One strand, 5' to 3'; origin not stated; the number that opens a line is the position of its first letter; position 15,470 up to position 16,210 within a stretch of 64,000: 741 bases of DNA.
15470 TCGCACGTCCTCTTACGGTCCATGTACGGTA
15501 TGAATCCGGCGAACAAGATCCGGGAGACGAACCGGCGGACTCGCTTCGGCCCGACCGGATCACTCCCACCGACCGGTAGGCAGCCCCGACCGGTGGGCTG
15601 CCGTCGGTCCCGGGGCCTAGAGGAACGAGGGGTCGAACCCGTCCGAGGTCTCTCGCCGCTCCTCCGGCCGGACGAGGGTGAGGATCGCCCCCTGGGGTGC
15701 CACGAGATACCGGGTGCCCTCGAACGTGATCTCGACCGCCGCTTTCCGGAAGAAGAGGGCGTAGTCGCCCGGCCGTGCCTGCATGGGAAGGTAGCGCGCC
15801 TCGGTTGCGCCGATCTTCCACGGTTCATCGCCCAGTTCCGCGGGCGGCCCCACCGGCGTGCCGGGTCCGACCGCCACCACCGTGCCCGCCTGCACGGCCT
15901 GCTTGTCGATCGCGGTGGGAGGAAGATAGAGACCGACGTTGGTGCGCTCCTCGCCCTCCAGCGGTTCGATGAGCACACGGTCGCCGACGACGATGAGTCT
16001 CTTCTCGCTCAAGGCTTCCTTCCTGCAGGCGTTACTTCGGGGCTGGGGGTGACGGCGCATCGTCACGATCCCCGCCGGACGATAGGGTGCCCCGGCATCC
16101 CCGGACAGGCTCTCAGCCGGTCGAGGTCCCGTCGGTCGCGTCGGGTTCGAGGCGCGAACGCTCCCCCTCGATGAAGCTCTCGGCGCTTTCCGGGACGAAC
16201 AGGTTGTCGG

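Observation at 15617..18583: Operon of two tandem paralogous zinc-ribbon membrane proteins plus a GroES-like protein, divergent from PadR with a palindromic operator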

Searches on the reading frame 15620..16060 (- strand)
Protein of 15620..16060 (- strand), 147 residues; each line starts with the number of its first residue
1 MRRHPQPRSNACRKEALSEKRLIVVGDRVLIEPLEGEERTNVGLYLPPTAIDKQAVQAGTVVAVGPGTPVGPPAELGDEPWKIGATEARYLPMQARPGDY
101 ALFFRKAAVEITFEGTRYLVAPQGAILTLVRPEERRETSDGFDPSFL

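Call 6: search_protein_families(library=pfam, proteins=[window:15620-16060:-], max_evalue=1)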
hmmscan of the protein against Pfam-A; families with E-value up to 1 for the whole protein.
window:15620-16060:- (147 aa): 1 family
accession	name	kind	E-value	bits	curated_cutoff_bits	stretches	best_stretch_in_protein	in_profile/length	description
PF00166.26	Cpn10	-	3.3e-12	46.7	21.1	2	24-68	4-46/93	Chaperonin 10 Kd subunit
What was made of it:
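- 15617..16012 (-): Divergent Cpn10/GroES-family gene (131 aa from TTG 16012; alternative ATG at 16060), longer than canonical GroES. Pfam PF00166 at 46.7 bits, above its cut-off (call 6).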

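Call 7: search_protein_families(library=ncbifam, proteins=[window:15620-16060:-], max_evalue=1)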
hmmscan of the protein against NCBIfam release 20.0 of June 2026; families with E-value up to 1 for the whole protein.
window:15620-16060:- (147 aa): 14 families
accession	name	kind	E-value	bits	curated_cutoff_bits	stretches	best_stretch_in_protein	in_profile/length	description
NF001531.0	PRK00364.2-2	subfamily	3.5e-13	49.4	96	2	25-68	6-47/94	co-chaperone GroES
NF001530.0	PRK00364.1-6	equivalog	1.2e-11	44.4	136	1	20-130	9-102/104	co-chaperone GroES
NF001534.0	PRK00364.2-5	equivalog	2.5e-11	43.4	120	2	25-68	5-46/94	co-chaperone GroES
NF001533.0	PRK00364.2-4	subfamily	3e-10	40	99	2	22-69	6-51/98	co-chaperone GroES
NF001529.0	PRK00364.1-5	subfamily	2e-08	34.3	133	1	26-68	7-47/95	co-chaperone GroES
NF001539.0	PRK00364.3-5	equivalog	5e-07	29.8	122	1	24-65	5-44/91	co-chaperone GroES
NF001527.0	PRK00364.1-2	subfamily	7e-07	29.4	120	1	25-130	6-94/96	co-chaperone GroES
NF011106.0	PRK14533.1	equivalog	5.7e-06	26.1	128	1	22-65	3-44/91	co-chaperonin GroES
NF001538.0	PRK00364.3-4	equivalog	2.8e-05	24.2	142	1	22-65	6-47/92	co-chaperone GroES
NF001532.0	PRK00364.2-3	equivalog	3e-05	24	130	1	24-68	4-46/94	co-chaperone GroES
NF001537.0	PRK00364.3-3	equivalog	0.00013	22.1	109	1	25-65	6-44/86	co-chaperone GroES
NF001535.0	PRK00364.3-1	equivalog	0.00013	22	215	1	24-57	5-38/118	co-chaperone GroES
NF001528.0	PRK00364.1-4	equivalog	0.028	14.6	119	1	25-68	5-46/95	co-chaperone GroES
NF001526.0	PRK00364.1-1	subfamily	0.12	12.7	130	1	26-68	7-47/96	co-chaperone GroES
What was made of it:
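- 15617..16012 (-): Below all NCBIfam GroES cut-offs (call 7).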

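Call 27: find_homologous_proteins(query=window:15620-16009:-, max_evalue=0.001)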
Query window:15620-16009:- (130 aa): 7983 proteins with E <= 0.001 among 8000 candidates; the best 120 are listed.
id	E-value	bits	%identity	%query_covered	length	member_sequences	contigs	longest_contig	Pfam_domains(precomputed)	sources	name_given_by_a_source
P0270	6.8e-72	257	93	100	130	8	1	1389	PF00166.27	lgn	-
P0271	1.1e-69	250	92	100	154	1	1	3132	PF00166.27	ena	-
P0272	4.5e-68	245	88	100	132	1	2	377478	PF00166.27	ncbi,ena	-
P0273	1.7e-66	240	86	100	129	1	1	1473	PF00166.27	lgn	-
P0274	2.3e-66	240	88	99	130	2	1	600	PF00166.27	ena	-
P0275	1.7e-65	237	85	100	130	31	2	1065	PF00166.27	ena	-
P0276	1.9e-64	233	85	100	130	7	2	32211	PF00166.27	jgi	jgi:chaperonin GroES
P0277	8.6e-64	231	82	99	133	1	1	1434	PF00166.27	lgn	-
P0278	1.0e-63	231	83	100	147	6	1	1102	PF00166.27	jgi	-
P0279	2.5e-63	230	83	100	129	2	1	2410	PF00166.27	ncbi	-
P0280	1.3e-62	227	83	99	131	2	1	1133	PF00166.27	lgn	-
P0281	1.6e-62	227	82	99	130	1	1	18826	PF00166.27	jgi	-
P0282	2.4e-62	227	87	88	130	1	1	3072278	PF00166.27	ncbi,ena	-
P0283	3.6e-62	226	83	99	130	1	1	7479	PF00166.27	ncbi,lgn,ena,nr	ncbi:MAG: co-chaperone GroES family protein [Gemmatimonadota bacterium]|nr:co-chaperone GroES family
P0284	4.2e-62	226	83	100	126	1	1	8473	PF00166.27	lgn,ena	-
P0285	4.9e-62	226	83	98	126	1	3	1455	PF00166.27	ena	-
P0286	5.0e-62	226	84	100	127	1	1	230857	PF00166.27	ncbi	-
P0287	5.4e-62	225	84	99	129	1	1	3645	PF00166.27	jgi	-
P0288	2.1e-61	224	83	99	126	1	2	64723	PF00166.27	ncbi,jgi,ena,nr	ncbi:MAG: co-chaperone GroES family protein [Gemmatimonadota bacterium]|nr:co-chaperone GroES family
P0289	2.6e-61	223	81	100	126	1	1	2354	PF00166.27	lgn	-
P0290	3.9e-61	223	81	99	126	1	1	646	PF00166.27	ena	-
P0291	6.7e-61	222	82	99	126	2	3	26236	PF00166.27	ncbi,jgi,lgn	jgi:co-chaperonin GroES (HSP10)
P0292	6.9e-61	222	88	91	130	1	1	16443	PF00166.27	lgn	-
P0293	3.4e-60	220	81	98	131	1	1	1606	PF00166.27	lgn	-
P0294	4.2e-60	219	83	98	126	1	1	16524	PF00166.27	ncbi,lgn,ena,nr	ncbi:MAG: co-chaperone GroES family protein [Gemmatimonadota bacterium]|nr:co-chaperone GroES family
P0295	4.6e-60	219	83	99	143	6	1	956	PF00166.27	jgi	jgi:co-chaperonin GroES (HSP10)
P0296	1.8e-59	217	78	99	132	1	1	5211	PF00166.27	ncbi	ncbi:MAG: co-chaperone GroES [Gemmatimonadota bacterium]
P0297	2.6e-59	217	87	88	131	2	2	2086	PF00166.27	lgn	-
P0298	5.2e-59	216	82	98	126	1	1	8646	PF00166.27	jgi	-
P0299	1.1e-58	215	86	88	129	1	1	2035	PF00166.27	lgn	-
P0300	1.2e-58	215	81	98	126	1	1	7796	PF00166.27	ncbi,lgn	ncbi:MAG: co-chaperone GroES [Gemmatimonadota bacterium]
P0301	2.3e-58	214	86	85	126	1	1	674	PF00166.27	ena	-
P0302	6.3e-58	212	84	89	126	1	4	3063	PF00166.27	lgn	-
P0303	6.7e-58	212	82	87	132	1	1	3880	PF00166.27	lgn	-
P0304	1.3e-57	211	87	85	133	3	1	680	PF00166.27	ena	-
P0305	1.7e-57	211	81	95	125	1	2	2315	PF00166.27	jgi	-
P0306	3.6e-57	210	78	100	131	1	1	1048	PF00166.27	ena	-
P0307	3.7e-57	210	79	98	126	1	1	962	PF00166.27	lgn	-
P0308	8.2e-57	209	78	100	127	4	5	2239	PF00166.27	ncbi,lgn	-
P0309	1.4e-56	208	82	88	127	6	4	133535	PF00166.27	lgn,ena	-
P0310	2.4e-56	207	74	100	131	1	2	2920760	PF00166.27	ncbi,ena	-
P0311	3.0e-56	207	83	90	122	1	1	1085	PF00166.27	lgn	-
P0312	3.1e-56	207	87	79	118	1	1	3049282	PF00166.27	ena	-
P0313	8.0e-56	205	77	98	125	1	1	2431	PF00166.27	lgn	-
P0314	1.7e-55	204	74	100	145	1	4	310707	PF00166.27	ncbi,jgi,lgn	-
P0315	4.1e-55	203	83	87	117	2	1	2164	PF00166.27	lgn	-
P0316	1.0e-54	202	79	88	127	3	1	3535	PF00166.27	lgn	-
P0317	2.9e-54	200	79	92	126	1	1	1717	PF00166.27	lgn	-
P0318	3.1e-54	200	79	92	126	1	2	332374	PF00166.27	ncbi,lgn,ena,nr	ncbi:MAG: co-chaperone GroES family protein [Gemmatimonadota bacterium]|nr:co-chaperone GroES [Gemma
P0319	5.3e-54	200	78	92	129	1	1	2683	PF00166.27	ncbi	-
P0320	8.6e-54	199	76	92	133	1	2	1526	PF00166.27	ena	-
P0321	1.0e-53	199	81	90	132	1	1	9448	PF00166.27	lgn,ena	-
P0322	1.1e-53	199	79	90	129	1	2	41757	PF00166.27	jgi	jgi:co-chaperonin GroES (HSP10)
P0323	1.2e-53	198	78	92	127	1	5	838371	PF00166.27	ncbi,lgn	ncbi:MAG: co-chaperone GroES family protein [Gemmatimonadota bacterium]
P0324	1.2e-53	198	76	92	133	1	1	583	PF00166.27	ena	-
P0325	1.3e-53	198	75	97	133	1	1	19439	PF00166.27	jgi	-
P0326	1.7e-53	198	72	98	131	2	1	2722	PF00166.27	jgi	jgi:co-chaperonin GroES (HSP10)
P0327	1.7e-53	198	81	89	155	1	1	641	PF00166.27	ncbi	-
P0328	1.8e-53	198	77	92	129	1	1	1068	PF00166.27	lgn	-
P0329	5.1e-53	196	72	98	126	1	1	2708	PF00166.27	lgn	-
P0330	5.5e-53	196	78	88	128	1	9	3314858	PF00166.27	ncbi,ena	-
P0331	5.6e-53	196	76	92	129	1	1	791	PF00166.27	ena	-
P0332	7.2e-53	196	77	88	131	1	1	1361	PF00166.27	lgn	-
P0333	7.3e-53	196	77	92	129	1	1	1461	PF00166.27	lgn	-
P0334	7.4e-53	196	77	88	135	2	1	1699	PF00166.27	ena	-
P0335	8.2e-53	196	78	90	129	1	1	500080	PF00166.27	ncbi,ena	-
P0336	1.2e-52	195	77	92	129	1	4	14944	PF00166.27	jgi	jgi:chaperonin GroES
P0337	1.2e-52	195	77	90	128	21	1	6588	PF00166.27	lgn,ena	-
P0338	1.2e-52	195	77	92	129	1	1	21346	PF00166.27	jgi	-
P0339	1.2e-52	195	78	89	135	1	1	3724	PF00166.27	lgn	-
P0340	1.4e-52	195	77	92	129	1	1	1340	PF00166.27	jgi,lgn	-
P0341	1.5e-52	195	79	88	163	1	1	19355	PF00166.27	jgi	jgi:chaperonin GroES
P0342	1.6e-52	195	76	92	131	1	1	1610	PF00166.27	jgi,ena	-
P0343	1.9e-52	195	75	91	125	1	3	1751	PF00166.27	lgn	-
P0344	2.1e-52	194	77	87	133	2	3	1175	PF00166.27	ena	-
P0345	2.1e-52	194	76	92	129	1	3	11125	PF00166.27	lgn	-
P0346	2.4e-52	194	77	93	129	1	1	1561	PF00166.27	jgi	jgi:co-chaperonin GroES (HSP10)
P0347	2.5e-52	194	77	93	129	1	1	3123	PF00166.27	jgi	jgi:co-chaperonin GroES (HSP10)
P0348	2.6e-52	194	77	92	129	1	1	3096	PF00166.27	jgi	jgi:chaperonin GroES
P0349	2.6e-52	194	72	99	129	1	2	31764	PF00166.27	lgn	-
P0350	2.7e-52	194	75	94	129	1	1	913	PF00166.27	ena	-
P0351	2.7e-52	194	75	94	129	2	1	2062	PF00166.27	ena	-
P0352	3.1e-52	194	77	93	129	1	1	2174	PF00166.27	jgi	jgi:co-chaperonin GroES (HSP10)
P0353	3.1e-52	194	74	92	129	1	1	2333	PF00166.27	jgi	jgi:co-chaperonin GroES (HSP10)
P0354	3.1e-52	194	79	89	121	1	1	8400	PF00166.27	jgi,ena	-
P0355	3.2e-52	194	73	99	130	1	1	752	PF00166.27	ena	-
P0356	3.3e-52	194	78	87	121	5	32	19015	PF00166.27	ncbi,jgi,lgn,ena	jgi:chaperonin GroES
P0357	3.4e-52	194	74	99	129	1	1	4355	PF00166.27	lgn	-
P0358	3.6e-52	194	74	97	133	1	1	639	PF00166.27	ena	-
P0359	3.8e-52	194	73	100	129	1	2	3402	PF00166.27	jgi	-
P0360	4.2e-52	193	71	99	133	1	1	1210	PF00166.27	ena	-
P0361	4.5e-52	193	75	91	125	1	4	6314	PF00166.27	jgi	jgi:chaperonin GroES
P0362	4.5e-52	193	76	92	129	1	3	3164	PF00166.27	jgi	jgi:co-chaperonin GroES (HSP10)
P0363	4.9e-52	193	76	92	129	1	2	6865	PF00166.27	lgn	-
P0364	5.1e-52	193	77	92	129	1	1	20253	PF00166.27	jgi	-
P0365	5.1e-52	193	77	88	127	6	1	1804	PF00166.27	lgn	-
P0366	5.7e-52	193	74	98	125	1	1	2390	PF00166.27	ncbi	-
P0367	5.8e-52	193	78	91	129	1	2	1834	PF00166.27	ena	-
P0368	6.2e-52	193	68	99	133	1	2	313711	PF00166.27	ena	-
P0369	6.4e-52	193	76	91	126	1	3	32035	PF00166.27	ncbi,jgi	jgi:co-chaperonin GroES (HSP10)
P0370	6.4e-52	193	76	93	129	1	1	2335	PF00166.27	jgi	jgi:co-chaperonin GroES (HSP10)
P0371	6.7e-52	193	75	93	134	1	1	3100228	PF00166.27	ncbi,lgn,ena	-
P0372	6.9e-52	193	78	86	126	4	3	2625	PF00166.27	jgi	jgi:chaperonin GroES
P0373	7.1e-52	193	77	88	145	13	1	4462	PF00166.27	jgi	jgi:chaperonin GroES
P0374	7.1e-52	193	75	92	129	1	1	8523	PF00166.27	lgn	-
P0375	7.5e-52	193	77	88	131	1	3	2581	PF00166.27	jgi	jgi:co-chaperonin GroES (HSP10)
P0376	7.6e-52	193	68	99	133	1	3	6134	PF00166.27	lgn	-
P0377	8.0e-52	193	76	92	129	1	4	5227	PF00166.27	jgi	-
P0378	8.3e-52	192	75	91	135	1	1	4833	PF00166.27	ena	-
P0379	9.1e-52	192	76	95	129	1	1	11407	PF00166.27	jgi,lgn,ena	-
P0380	9.8e-52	192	77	91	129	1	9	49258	PF00166.27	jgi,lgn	jgi:chaperonin GroES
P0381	9.8e-52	192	78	87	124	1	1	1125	PF00166.27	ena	-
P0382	1.0e-51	192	76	93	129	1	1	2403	PF00166.27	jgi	jgi:co-chaperonin GroES (HSP10)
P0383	1.2e-51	192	75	92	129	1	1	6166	PF00166.27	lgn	-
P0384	1.2e-51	192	75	92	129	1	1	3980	PF00166.27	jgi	jgi:co-chaperonin GroES (HSP10)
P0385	1.2e-51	192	78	86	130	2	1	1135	PF00166.27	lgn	-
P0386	1.2e-51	192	74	94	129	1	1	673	PF00166.27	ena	-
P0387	1.2e-51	192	77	91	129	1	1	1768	PF00166.27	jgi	-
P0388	1.3e-51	192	75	92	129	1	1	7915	PF00166.27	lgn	-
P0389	1.3e-51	192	73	92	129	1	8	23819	PF00166.27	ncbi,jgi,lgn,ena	jgi:co-chaperonin GroES (HSP10)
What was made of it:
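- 15617..16012 (-): Homologs are 125-135 aa and 70-93% identical (call 27).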

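Call 40: search_protein_families(library=padloc, proteins=[window:15620-16009:-], max_evalue=1)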
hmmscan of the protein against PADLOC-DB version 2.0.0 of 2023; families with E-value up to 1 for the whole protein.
window:15620-16009:- (130 aa): 0 families

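Call 41: find_encoding_contigs(protein=P0371, flank=6000, max_places=3)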
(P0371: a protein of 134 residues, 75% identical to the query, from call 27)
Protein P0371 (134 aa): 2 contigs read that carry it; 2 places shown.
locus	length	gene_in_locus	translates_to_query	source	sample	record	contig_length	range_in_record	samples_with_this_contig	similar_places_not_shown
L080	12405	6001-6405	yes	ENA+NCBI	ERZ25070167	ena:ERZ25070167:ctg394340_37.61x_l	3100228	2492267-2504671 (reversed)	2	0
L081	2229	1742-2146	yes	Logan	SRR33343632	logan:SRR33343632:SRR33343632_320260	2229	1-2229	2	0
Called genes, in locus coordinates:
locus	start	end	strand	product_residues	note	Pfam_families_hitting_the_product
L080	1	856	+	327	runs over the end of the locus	-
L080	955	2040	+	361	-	PF02796:HTH_7 (faint), PF13936:HTH_38 (faint), PF13384:HTH_23, PF13518:HTH_28, PF01418:HTH_6 (faint), PF13551:HTH_29, PF13565:HTH_32, PF13358:DDE_3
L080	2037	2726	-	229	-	PF00834:Ribul_P_3_epim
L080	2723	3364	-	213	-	PF06026:Rib_5-P_isom_A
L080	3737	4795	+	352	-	PF18152:DAHP_snth_FXD, PF00793:DAHP_synth_1, PF03102:NeuB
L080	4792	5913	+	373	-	PF01041:DegT_DnrJ_EryC1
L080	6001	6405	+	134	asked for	PF00166:Cpn10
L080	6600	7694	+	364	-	PF02463:SMC_N, PF11398:DUF2813 (faint), PF13175:AAA_15, PF13476:AAA_23 (weak), PF13304:AAA_21, PF13175:AAA_15 (weak)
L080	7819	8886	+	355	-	PF02574:S-methyl_trans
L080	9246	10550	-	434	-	-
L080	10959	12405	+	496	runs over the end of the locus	PF01979:Amidohydro_1, PF07969:Amidohydro_3 (faint)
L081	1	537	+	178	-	?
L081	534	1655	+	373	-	PF01041:DegT_DnrJ_EryC1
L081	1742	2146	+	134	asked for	PF00166:Cpn10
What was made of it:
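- On Canonical co-chaperone GroES: No chaperonin gene next to the homolog in L080 (call 41).
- The Cpn10 gene is conserved independently (call 27) and sits in a different context elsewhere (call 41). The Cpn10 gene is far more conserved than the paralogs and sits next to unrelated genes elsewhere (calls 27, 41).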

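Call 56: search_solved_structures(query=window:15620-16012:-, max_evalue=0.01, show_alignments=1)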
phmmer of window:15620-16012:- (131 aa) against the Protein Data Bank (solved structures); distinct sequences matched with E-value up to 0.01: 11.
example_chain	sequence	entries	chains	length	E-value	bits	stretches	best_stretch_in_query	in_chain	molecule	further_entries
7ekq_Q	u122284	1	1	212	6.3e-09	39.1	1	8-52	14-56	Chaperonin 23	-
4v4o_O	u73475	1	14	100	2.6e-08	37.1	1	8-112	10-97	cpn10(GroES)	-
1wnr_A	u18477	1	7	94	2.9e-08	37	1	9-112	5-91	10 kDa chaperonin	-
1hx5_A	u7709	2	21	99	5.6e-08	36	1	9-114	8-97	10 KDA CHAPERONIN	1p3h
1lep_A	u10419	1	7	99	1.6e-07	34.5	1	9-114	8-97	CHAPERONIN-10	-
7ekq_R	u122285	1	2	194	5e-06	29.7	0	6-60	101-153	Cpn20 co-chaperonin subunit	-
8wuw_a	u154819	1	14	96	8.5e-06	29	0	5-52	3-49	Co-chaperonin GroES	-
8wux_a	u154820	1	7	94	1.1e-05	28.6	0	9-52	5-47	Co-chaperonin GroES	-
8wuc_a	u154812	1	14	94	4.9e-05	26.5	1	9-112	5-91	Co-chaperonin GroES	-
3nx6_A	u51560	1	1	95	0.00031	24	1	9-55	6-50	10kDa chaperonin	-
7ekq_P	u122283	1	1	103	0.0067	19.6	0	6-52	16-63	Chaperonin 11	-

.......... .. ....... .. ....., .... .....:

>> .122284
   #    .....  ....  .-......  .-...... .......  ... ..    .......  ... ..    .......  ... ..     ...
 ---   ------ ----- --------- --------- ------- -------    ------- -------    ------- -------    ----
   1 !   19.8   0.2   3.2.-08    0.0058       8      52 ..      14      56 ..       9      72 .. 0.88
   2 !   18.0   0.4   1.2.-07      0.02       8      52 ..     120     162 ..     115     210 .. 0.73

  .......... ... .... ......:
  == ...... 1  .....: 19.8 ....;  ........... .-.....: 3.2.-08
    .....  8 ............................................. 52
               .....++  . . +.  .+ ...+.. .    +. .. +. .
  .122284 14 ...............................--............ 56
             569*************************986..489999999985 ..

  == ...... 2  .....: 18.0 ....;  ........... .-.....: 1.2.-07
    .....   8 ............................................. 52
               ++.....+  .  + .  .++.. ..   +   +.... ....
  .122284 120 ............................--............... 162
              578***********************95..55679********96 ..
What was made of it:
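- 15617..16012 (-): PDB Cpn10 hits (call 56).
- On Cpn10/GroES (Pfam PF00166): PDB Cpn10 chains down to 6e-9 (call 56).
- Closest known: GroES/Cpn10 co-chaperonin. Same: The segment GLYLPP aligns with the mobile-loop region (GGILLPP) of chloroplast Cpn20-type chains (call 56).
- Checked: A Cpn10-fold gene follows on the same strand (Pfam PF00166, 46.7 bits against a cut-off of 21.1, call 6; PDB Cpn10 hits to 6e-9, call 56).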

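Call 71: search_protein_families(library=phrogs, proteins=[window:15620-16012:-], max_evalue=0.1)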
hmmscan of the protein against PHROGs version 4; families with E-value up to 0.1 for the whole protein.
window:15620-16012:- (131 aa): 1 family
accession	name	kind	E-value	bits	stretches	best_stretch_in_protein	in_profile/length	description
phrog_3188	-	other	8.1e-07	29.8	1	6-53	3-54/96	co-chaperonin GroES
